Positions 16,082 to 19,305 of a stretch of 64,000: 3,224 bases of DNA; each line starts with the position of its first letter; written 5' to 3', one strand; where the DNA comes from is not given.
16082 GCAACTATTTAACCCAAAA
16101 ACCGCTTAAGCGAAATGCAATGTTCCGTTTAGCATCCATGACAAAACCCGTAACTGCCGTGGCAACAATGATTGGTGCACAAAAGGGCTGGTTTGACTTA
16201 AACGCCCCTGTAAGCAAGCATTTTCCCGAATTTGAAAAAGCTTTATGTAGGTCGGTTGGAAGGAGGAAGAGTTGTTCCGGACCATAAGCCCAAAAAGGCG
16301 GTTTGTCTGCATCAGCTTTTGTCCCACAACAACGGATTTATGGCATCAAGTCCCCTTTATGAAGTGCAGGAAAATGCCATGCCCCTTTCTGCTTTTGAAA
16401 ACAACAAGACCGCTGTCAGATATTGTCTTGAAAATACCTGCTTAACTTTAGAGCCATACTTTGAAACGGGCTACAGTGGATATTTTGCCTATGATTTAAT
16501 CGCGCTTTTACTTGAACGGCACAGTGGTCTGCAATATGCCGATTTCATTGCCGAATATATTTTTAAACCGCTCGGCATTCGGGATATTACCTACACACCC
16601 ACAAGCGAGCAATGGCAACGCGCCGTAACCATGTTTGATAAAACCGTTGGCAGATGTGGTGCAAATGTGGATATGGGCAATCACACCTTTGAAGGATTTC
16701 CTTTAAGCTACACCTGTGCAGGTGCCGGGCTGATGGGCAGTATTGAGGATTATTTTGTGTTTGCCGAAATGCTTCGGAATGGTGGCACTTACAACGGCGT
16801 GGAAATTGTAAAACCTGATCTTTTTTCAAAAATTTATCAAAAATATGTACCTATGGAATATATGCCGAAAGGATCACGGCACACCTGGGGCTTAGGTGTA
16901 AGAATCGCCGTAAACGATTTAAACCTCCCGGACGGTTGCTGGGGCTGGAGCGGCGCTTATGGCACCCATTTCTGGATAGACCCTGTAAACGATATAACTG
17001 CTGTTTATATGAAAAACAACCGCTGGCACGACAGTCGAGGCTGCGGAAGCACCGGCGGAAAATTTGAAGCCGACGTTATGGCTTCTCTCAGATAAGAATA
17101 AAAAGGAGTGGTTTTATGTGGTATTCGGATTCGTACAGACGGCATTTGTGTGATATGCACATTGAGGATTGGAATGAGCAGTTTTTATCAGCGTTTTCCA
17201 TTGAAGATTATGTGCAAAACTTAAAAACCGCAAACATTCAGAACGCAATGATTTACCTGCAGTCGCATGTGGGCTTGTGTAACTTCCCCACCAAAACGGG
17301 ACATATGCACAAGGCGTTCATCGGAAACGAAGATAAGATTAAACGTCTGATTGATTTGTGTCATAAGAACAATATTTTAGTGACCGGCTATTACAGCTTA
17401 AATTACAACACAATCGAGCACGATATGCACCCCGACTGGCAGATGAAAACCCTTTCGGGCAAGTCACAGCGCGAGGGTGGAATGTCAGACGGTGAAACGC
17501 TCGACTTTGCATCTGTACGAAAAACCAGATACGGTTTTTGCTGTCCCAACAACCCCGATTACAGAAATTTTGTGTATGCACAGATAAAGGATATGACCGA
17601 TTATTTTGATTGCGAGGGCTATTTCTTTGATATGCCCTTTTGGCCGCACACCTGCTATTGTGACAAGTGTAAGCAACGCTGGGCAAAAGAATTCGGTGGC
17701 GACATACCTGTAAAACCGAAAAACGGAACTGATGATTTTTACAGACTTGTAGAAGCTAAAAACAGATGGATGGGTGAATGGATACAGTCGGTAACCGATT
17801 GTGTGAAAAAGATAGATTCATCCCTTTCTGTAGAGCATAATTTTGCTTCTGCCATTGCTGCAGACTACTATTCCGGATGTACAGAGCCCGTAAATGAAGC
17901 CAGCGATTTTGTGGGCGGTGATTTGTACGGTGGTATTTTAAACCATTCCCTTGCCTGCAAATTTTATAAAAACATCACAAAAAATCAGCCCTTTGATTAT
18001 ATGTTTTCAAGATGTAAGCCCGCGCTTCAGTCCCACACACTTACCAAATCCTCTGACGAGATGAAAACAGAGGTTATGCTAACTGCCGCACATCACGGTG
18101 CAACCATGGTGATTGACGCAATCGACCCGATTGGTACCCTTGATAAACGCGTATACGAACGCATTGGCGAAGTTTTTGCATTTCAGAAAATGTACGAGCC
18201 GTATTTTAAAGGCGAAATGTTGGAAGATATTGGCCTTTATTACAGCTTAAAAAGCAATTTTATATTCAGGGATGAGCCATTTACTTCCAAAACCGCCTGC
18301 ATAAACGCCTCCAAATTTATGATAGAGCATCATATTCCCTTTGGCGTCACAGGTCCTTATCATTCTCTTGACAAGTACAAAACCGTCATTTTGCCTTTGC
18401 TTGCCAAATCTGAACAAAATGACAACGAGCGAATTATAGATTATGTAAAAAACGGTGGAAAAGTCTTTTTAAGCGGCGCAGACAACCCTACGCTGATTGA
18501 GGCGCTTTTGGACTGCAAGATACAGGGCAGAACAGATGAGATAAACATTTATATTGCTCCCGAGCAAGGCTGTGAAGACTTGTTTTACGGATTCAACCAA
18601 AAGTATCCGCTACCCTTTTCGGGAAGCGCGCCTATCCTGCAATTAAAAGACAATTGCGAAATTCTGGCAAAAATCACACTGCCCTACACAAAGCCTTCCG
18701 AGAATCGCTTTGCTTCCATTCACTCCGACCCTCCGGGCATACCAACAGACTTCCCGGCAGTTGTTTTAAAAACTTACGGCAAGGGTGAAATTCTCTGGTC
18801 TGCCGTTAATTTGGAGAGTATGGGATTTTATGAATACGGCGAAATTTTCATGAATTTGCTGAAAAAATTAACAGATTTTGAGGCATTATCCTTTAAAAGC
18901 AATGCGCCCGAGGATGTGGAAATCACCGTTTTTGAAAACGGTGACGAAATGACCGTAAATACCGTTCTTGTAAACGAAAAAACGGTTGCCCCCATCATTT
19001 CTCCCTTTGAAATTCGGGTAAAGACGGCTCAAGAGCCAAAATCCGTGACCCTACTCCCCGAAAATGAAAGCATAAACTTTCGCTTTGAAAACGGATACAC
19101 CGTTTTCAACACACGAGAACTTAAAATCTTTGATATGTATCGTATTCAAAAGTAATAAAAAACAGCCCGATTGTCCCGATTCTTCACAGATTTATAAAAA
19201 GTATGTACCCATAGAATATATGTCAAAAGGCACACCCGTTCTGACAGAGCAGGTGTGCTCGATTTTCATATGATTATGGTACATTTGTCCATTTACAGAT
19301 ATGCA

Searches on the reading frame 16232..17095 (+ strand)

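Call 46: search_protein_families(library=pfam, proteins=[window:16232-17095:+], max_evalue=0.01)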
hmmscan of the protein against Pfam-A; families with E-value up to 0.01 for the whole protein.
window:16232-17095:+ (287 aa): 1 family
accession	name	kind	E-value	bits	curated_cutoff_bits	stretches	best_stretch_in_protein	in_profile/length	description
PF00144.29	Beta-lactamase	-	1.2e-25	90.8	27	1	20-262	90-309/329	Beta-lactamase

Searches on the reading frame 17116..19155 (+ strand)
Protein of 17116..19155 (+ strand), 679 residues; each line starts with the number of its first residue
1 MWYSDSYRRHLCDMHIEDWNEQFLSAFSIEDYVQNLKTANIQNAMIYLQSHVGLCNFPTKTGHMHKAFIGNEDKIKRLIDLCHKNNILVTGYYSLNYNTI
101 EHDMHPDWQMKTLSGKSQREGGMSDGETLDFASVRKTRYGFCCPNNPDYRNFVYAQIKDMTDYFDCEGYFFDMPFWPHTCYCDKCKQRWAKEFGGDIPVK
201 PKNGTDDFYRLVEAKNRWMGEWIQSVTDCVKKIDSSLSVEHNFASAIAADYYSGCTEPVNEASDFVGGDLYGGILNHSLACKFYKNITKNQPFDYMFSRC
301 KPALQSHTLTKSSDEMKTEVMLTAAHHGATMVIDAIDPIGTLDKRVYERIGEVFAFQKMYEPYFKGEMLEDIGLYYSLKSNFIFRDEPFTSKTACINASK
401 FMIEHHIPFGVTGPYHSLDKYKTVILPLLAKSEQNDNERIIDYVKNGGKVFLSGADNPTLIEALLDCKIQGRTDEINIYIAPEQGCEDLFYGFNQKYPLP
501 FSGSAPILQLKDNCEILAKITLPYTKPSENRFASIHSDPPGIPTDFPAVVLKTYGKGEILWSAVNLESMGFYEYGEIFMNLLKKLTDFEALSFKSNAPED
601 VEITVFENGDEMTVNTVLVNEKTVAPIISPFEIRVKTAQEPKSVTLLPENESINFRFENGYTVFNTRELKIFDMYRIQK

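Call 46: search_protein_families(library=pfam, proteins=[window:17116-19155:+], max_evalue=0.01)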
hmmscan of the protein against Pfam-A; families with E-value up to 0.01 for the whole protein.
window:17116-19155:+ (679 aa): 4 families
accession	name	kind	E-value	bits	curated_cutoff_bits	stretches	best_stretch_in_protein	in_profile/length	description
PF14871.12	GHL6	-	5.2e-13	49.8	35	1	30-173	3-132/132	Hypothetical glycosyl hydrolase 6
PF08532.16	Glyco_hydro_42M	-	1.5e-08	34.8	25.8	1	402-452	39-89/207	Beta-galactosidase trimerisation domain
PF01120.23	Alpha_L_fucos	-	9.3e-06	25.7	25.2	1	25-178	92-215/345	Alpha-L-fucosidase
PF13199.12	Glyco_hydro_66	-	0.00068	18.8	23.7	1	73-172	162-257/546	Glycosyl hydrolase family 66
